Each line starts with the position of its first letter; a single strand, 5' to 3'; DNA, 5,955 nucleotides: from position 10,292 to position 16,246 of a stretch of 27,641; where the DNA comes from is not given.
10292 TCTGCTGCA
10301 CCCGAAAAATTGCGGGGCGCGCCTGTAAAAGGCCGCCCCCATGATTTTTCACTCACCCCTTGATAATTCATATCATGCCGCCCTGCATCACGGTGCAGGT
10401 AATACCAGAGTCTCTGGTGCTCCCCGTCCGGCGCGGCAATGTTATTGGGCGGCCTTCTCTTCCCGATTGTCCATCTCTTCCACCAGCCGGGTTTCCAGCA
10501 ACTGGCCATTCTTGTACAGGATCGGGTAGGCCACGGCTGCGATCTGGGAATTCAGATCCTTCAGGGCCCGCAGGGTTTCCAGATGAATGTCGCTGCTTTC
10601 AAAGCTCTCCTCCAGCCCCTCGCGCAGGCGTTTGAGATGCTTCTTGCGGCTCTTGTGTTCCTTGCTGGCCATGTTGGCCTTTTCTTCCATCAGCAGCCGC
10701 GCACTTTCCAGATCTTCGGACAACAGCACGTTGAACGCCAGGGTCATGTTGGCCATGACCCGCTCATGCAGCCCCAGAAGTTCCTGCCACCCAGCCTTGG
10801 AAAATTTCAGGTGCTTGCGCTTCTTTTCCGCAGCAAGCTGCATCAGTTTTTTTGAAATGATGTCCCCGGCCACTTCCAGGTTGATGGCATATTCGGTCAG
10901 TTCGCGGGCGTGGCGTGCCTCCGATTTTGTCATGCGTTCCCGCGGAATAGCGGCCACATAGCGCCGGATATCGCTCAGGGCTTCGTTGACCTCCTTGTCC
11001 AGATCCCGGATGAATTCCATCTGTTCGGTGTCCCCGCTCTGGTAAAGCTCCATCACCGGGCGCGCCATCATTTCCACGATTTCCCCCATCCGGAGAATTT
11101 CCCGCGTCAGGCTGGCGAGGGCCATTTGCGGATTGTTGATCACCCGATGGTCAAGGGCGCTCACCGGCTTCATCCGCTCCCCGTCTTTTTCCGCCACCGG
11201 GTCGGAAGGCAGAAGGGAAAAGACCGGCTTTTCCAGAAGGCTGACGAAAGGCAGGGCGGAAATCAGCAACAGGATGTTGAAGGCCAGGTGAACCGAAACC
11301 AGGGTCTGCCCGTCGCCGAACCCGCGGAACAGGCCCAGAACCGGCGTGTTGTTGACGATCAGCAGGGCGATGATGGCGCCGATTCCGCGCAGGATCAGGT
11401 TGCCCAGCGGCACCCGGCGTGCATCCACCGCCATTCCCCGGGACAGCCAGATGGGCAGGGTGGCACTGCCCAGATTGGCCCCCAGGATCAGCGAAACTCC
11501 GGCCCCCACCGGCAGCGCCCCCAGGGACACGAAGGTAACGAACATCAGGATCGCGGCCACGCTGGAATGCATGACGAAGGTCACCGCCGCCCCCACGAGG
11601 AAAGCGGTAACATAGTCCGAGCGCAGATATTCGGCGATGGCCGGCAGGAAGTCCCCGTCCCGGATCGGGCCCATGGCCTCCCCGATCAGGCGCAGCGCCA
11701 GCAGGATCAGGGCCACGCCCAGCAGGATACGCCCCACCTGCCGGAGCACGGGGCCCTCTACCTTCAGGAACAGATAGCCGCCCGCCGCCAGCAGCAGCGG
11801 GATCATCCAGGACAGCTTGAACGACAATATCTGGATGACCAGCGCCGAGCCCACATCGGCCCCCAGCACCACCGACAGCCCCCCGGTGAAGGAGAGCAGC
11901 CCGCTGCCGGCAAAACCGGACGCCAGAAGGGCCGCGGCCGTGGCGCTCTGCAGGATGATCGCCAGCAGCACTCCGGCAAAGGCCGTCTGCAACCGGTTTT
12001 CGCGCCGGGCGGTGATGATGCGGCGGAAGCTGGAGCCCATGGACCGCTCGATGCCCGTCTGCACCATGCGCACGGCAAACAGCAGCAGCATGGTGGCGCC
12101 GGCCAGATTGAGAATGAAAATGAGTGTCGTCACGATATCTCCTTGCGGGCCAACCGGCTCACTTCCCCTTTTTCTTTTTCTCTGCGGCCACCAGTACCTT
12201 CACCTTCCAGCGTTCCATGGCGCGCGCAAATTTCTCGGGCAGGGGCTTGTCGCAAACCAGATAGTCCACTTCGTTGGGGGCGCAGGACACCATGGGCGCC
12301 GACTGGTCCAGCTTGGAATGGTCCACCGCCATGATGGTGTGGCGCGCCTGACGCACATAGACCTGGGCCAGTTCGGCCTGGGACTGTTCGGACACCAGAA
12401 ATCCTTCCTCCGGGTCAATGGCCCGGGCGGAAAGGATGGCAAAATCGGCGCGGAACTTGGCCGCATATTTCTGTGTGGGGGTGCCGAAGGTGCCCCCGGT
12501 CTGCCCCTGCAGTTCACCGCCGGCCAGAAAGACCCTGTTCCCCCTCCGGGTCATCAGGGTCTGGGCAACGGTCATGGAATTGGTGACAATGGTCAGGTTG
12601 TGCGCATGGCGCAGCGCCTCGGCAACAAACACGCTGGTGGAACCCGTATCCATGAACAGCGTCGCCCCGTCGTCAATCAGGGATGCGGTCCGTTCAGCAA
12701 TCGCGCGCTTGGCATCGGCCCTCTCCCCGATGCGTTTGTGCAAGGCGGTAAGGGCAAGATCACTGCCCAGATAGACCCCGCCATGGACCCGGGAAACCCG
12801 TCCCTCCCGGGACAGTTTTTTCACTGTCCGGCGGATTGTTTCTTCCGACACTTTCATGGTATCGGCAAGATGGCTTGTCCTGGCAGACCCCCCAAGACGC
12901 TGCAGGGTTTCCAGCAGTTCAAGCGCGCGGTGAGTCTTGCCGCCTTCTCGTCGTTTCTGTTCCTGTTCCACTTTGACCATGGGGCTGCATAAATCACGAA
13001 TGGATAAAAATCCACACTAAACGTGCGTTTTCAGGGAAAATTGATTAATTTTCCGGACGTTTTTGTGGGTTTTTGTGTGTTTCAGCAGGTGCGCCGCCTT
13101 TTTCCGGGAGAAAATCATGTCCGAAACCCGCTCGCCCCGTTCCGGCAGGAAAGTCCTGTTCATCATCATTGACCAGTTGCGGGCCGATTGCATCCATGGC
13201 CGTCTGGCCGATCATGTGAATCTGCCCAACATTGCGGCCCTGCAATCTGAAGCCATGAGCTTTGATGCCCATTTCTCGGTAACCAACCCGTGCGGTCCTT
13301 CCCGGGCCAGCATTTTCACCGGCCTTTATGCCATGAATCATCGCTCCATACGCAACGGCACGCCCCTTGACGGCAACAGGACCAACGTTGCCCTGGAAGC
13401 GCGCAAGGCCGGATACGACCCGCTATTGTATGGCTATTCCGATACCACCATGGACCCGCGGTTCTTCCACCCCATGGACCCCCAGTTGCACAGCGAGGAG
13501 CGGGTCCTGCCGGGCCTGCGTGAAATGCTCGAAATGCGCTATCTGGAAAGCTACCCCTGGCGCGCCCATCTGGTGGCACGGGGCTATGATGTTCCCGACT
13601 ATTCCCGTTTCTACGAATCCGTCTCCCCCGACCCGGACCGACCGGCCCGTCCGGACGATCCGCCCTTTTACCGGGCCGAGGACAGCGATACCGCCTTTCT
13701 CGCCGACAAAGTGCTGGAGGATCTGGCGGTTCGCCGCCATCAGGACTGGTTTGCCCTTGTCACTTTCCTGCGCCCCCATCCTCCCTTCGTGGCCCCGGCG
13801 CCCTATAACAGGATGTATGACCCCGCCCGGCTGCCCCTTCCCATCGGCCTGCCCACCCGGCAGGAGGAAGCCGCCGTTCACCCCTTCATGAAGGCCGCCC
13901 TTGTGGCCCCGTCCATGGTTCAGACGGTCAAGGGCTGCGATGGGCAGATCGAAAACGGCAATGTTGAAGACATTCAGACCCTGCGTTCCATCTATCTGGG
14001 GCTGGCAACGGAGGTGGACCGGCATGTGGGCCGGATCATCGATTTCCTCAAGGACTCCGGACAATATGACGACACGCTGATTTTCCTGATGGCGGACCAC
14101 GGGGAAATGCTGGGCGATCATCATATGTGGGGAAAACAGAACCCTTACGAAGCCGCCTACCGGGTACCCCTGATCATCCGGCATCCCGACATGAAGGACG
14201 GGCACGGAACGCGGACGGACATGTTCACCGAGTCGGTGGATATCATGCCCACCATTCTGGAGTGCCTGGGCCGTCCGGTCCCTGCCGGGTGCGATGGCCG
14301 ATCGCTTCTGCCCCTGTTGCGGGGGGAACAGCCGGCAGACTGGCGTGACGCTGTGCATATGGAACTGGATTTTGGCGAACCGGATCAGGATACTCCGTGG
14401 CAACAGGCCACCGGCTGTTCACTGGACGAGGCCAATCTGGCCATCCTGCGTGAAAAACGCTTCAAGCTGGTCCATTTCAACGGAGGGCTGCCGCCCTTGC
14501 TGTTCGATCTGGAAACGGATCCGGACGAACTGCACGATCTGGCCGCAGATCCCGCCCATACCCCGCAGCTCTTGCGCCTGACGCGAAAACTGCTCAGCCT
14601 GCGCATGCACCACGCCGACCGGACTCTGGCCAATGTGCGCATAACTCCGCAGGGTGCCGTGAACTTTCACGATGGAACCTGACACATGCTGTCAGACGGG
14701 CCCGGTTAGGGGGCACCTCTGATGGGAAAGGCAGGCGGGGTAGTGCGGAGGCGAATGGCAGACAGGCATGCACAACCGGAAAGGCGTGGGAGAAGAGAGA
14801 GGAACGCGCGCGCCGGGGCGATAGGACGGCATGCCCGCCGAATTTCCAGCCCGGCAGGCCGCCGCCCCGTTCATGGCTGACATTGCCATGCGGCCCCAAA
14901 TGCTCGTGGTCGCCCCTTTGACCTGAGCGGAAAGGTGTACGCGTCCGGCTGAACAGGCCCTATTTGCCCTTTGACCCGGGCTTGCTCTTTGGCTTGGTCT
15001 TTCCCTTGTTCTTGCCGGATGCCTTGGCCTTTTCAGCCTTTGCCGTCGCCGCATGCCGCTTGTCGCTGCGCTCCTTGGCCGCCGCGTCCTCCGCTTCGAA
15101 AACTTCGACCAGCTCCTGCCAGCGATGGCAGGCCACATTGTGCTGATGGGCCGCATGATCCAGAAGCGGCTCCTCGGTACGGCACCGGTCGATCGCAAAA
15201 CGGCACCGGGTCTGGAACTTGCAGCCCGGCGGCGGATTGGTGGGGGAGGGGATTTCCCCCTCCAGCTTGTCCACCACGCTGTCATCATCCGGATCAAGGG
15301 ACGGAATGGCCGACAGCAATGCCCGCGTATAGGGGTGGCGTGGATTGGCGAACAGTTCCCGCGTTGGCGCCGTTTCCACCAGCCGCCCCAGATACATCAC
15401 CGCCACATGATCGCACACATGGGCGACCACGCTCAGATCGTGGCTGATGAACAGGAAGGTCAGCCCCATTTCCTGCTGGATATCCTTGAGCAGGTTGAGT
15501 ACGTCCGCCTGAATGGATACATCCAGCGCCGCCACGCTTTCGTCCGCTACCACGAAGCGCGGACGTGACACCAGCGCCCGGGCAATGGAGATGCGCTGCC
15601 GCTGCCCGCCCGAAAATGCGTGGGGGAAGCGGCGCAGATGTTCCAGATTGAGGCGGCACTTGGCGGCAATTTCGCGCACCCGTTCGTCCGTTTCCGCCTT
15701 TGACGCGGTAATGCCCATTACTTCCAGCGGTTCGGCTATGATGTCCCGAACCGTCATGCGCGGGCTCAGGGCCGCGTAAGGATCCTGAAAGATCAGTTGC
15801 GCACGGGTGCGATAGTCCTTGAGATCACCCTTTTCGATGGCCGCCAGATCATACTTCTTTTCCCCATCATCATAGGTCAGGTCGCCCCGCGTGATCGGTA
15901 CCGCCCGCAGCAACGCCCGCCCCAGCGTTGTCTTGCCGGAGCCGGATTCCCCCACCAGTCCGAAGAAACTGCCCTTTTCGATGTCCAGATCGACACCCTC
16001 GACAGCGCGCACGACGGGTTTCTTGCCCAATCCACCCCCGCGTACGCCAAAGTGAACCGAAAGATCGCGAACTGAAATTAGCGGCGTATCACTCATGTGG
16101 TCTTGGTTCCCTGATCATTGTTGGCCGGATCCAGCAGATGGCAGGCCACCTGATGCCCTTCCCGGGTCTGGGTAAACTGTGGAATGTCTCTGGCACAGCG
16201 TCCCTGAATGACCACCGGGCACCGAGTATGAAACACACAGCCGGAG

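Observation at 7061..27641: Candidate super-locus for scavenging 2-AEP and phosphoethanolamine esters (phosphonolipid/phospholipid or glycan head groups)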

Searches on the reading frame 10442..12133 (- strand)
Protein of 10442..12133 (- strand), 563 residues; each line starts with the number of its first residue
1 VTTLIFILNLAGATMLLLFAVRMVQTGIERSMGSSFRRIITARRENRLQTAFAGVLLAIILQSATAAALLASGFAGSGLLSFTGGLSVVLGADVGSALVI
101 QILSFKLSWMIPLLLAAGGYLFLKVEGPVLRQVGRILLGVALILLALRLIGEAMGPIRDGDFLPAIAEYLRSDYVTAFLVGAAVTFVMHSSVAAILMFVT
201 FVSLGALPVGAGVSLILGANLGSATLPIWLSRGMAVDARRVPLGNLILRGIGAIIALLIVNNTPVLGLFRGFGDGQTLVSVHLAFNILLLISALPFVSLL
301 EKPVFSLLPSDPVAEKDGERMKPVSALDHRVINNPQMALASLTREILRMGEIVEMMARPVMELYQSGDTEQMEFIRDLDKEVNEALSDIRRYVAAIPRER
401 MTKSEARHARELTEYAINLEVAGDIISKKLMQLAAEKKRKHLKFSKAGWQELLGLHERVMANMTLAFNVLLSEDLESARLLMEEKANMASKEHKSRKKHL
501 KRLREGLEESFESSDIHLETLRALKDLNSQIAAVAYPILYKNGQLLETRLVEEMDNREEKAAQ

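Call 3: search_protein_families(library=pfam, proteins=[window:10442-12133:-])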
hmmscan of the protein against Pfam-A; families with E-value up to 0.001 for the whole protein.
window:10442-12133:- (563 aa): 2 families
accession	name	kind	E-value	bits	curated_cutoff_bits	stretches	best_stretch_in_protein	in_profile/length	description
PF02690.20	Na_Pi_cotrans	-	1.2e-39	136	29.1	2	16-151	1-136/137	Na+/Pi-cotransporter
PF01895.24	PhoU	-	3e-09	37.6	23.5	1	346-427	1-83/89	PhoU domain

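Call 7: search_protein_families(library=ncbifam, proteins=[window:10442-12133:-])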
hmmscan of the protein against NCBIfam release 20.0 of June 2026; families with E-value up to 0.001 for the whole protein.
window:10442-12133:- (563 aa): 4 families
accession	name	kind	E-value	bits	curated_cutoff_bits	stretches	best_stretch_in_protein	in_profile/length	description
TIGR00704.1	NaPi_cotrn_rel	hypoth_equivalog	3.2e-44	151.8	210.1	1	6-306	3-303/308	Na/Pi-cotransporter II-related protein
TIGR01013.1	2a58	subfamily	2e-40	139.1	306.15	1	88-528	19-456/456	sodium-dependent inorganic phosphate transporter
NF037997.1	Na_Pi_symport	subfamily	8.4e-31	107.5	50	1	15-302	6-292/294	Na/Pi symporter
TIGR02135.1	phoU_full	equivalog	4.7e-05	23.1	130.25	1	338-507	6-173/212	phosphate signaling complex protein PhoU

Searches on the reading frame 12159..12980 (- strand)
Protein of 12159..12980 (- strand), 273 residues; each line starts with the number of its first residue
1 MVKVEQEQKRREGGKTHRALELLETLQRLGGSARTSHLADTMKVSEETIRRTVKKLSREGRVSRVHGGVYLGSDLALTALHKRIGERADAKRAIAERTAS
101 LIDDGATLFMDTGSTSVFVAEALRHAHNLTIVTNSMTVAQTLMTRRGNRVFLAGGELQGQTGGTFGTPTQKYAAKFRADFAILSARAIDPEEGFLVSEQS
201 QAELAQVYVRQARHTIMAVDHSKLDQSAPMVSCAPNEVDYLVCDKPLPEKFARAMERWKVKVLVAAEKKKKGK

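Call 3: search_protein_families(library=pfam, proteins=[window:12159-12980:-])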
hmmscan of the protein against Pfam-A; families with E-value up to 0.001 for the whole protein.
window:12159-12980:- (273 aa): 5 families
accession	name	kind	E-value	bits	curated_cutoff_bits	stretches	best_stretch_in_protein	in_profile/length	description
PF00455.28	DeoRC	-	3e-42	144.7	31.8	1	88-245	3-160/160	DeoR C terminal sensor domain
PF08220.18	HTH_DeoR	-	1.3e-08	34.9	21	1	20-70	3-52/57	DeoR-like helix-turn-helix domain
PF25213.1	HVO_A0261_N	-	9.9e-05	22.6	35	1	18-68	12-60/86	HVO_A0261 N-terminal domain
PF08279.18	HTH_11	-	0.00031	21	25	1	18-60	1-43/55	HTH domain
PF00392.27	GntR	-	0.00074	19.6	27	0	36-68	28-60/64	Bacterial regulatory proteins, gntR family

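Call 7: search_protein_families(library=ncbifam, proteins=[window:12159-12980:-])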
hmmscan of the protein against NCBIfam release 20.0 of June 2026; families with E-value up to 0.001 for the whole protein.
window:12159-12980:- (273 aa): 12 families
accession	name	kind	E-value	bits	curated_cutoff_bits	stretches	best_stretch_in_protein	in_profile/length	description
NF008154.0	PRK10906.1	equivalog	1.6e-44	152.1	331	1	22-262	10-249/252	DeoR/GlpR family transcriptional regulator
NF041397.1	TranRegGlpR_Halo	equivalog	6.4e-42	143.9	300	1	33-263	20-250/253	HTH-type transcriptional regulator GlpR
NF040755.1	AgaR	equivalog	1e-36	126.4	260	1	17-264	6-255/256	transcriptional repressor AgaR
NF007753.1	PRK10434.1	equivalog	7.2e-33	114.2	350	1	17-264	5-252/253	glucitol operon DNA-binding transcriptional repressor SrlR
NF007316.0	PRK09802.1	equivalog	6.6e-28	97.7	351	1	7-265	7-267/269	DeoR family transcriptional regulator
NF040890.1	trans_reg_YgbI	equivalog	2e-27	96.3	400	1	35-265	22-252/253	DNA-binding transcriptional repressor YgbI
NF010034.0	PRK13509.1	equivalog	1e-23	84.1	244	1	17-264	5-250/251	HTH-type transcriptional regulator UlaR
NF007720.0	PRK10411.1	equivalog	2.2e-23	82.8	259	1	21-245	8-233/243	L-fucose operon activator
NF040887.2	trans_reg_YciT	exception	3.1e-22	79.4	450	1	33-262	18-243/246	DNA-binding transcriptional regulator YciT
NF007961.0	PRK10681.1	equivalog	1.1e-19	70.8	244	1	37-263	26-251/252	DNA-binding transcriptional repressor DeoR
TIGR01884.1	cas_HTH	subfamily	1.8e-05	24.2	60.2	1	14-65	139-189/202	CRISPR-associated CARF protein Csa3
NF008273.0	PRK11050.1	equivalog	0.00011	21.9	153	1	20-72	42-95/156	manganese-binding transcriptional regulator MntR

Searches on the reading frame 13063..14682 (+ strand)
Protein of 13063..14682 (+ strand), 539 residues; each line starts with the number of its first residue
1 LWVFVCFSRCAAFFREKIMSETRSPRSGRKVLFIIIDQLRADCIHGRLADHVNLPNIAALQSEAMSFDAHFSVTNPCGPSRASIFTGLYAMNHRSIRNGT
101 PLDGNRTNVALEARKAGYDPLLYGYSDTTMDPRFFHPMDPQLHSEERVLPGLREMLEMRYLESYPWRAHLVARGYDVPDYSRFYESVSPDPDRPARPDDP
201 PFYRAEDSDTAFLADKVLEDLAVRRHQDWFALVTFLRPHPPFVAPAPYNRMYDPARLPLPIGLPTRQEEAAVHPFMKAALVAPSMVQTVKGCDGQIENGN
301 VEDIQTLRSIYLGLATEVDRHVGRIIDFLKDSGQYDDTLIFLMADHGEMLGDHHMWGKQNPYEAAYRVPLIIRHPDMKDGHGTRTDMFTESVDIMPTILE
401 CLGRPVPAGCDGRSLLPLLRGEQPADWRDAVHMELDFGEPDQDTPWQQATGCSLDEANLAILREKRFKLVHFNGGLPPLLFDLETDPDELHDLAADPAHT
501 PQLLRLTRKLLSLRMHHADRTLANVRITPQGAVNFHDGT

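Call 3: search_protein_families(library=pfam, proteins=[window:13063-14682:+])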
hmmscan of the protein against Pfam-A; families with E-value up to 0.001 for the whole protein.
window:13063-14682:+ (539 aa): 3 families
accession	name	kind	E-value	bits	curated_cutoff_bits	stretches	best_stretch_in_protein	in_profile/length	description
PF00884.28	Sulfatase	-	2.1e-41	142.6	25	1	30-403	2-300/301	Sulfatase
PF16347.10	SGSH_C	-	9.1e-20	71.8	29.3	1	351-514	1-152/154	N-sulphoglucosamine sulphohydrolase, C-terminal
PF01663.27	Phosphodiest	-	1.7e-10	41.5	23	2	31-99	1-66/342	Type I phosphodiesterase / nucleotide pyrophosphatase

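Call 7: search_protein_families(library=ncbifam, proteins=[window:13063-14682:+])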
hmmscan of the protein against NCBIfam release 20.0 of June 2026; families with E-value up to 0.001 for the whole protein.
window:13063-14682:+ (539 aa): 8 families
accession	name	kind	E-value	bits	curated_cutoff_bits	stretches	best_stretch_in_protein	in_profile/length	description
NF045661.1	HdlasePehA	equivalog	2.2e-145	485.2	900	1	29-532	3-503/506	phosphoric/sulfuric ester hydrolase PehA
NF010322.0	PRK13759.1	equivalog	1e-59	202.4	481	2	217-511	189-454/486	arylsulfatase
TIGR03417.1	chol_sulfatase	equivalog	4.6e-45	154.4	433.45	2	207-509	162-435/500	choline-sulfatase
NF052527.1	Mn_arylsulf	exception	8.6e-29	100.7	850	2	232-522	203-460/479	manganese-dependent arylsulfatase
NF038282.1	LapC_YejM_PbgA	exception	2.9e-09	35.8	825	1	308-400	411-498/584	LPS biosynthesis-modulating metalloenzyme YejM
NF053595.1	LptchSynLtaSGpos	equivalog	5.8e-08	31.7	970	1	294-403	415-527/626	lipoteichoic acid synthase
NF038075.1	fam_STM4013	hypoth_equivalog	0.00018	21.1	250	0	317-370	206-256/261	STM4013/SEN3800 family hydrolase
TIGR01307.1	pgm_bpd_ind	equivalog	0.00068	18.2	330.65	1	318-416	414-504/504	2,3-bisphosphoglycerate-independent phosphoglycerate mutase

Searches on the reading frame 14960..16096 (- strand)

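Call 3: search_protein_families(library=pfam, proteins=[window:14960-16096:-])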
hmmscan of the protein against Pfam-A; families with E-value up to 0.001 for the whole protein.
window:14960-16096:- (378 aa): 5 families
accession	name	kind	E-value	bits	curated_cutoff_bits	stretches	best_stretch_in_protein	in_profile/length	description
PF00005.33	ABC_tran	-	9.8e-26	91.4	25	1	33-188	2-136/137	ABC transporter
PF08352.17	oligo_HPY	-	2.1e-22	79.7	27.1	1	240-305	1-65/65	Oligopeptide/dipeptide transporter, C-terminal region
PF13401.12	AAA_22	-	1.2e-05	26.1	27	1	43-217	6-121/130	AAA domain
PF02463.25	SMC_N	-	0.00079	19.4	40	0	152-229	135-207/220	RecF/RecN/SMC N terminal domain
PF13304.12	AAA_21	-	0.00095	19.8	27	0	44-100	1-77/304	AAA domain, putative AbiEii toxin, Type IV TA system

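Call 8: search_protein_families(library=ncbifam, proteins=[window:14960-16096:-])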
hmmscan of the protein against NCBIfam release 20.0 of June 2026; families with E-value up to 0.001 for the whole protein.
window:14960-16096:- (378 aa): 188 families (the best 25 are shown)
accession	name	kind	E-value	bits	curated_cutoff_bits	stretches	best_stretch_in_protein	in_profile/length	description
NF008453.0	PRK11308.1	subfamily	9.3e-112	373.5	408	1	3-329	9-329/334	dipeptide ABC transporter ATP-binding protein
NF011659.0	PRK15079.1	equivalog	4e-104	347.9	540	1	6-327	11-332/334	murein tripeptide/oligopeptide ABC transporter ATP binding protein OppF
NF043071.1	DppF_dipep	equivalog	4.2e-100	335.4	660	1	3-324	10-325/331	dipeptide ABC transporter ATP-binding subunit DppF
NF043078.1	MMSYN1_0168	equivalog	1.1e-84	285.3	800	3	151-272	484-605/649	oligopeptide ABC transporter ATP-binding protein OppF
NF007613.0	PRK10261.1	equivalog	1.3e-83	281.4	1077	1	3-273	310-576/623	glutathione ABC transporter ATP-binding protein GsiA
NF007010.1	PRK09473.1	subfamily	1.4e-68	231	575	1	6-328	1-316/318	oligopeptide ABC transporter ATP-binding protein OppD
NF011713.0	PRK15134.1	equivalog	1.2e-67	228.7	834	1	3-261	272-526/529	microcin C ABC transporter ATP-binding protein YejF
TIGR02769.1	nickel_nikE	equivalog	7.9e-64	215.7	332.55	1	6-270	2-259/265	nickel import ATP-binding protein NikE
NF008246.0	PRK11022.1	equivalog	3.3e-62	210.4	541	1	6-325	3-316/326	dipeptide ABC transporter ATP-binding protein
NF007739.0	PRK10419.1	subfamily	3e-59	200.8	354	1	6-265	3-255/268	nickel ABC transporter ATP-binding protein NikE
NF043079.1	MMSYN1_0167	equivalog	7.1e-59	200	740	2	100-319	309-528/561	oligopeptide ABC transporter ATP-binding protein OppD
TIGR02770.1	nickel_nikD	equivalog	3.3e-50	170.6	318.7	1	32-263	2-228/230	nickel import ATP-binding protein NikD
NF011692.0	PRK15112.1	equivalog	3.7e-48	164.4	452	1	6-262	5-252/269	putrescine export ABC transporter ATP-binding protein SapF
NF047576.1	opine_ATP_CntF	equivalog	1.6e-46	158.7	385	1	32-266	20-255/264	staphylopine uptake ABC transporter ATP-binding protein CntF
NF047578.1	opine_ATP_CntD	equivalog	8.4e-46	156.3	380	1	32-267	20-256/266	staphylopine uptake ABC transporter ATP-binding protein CntD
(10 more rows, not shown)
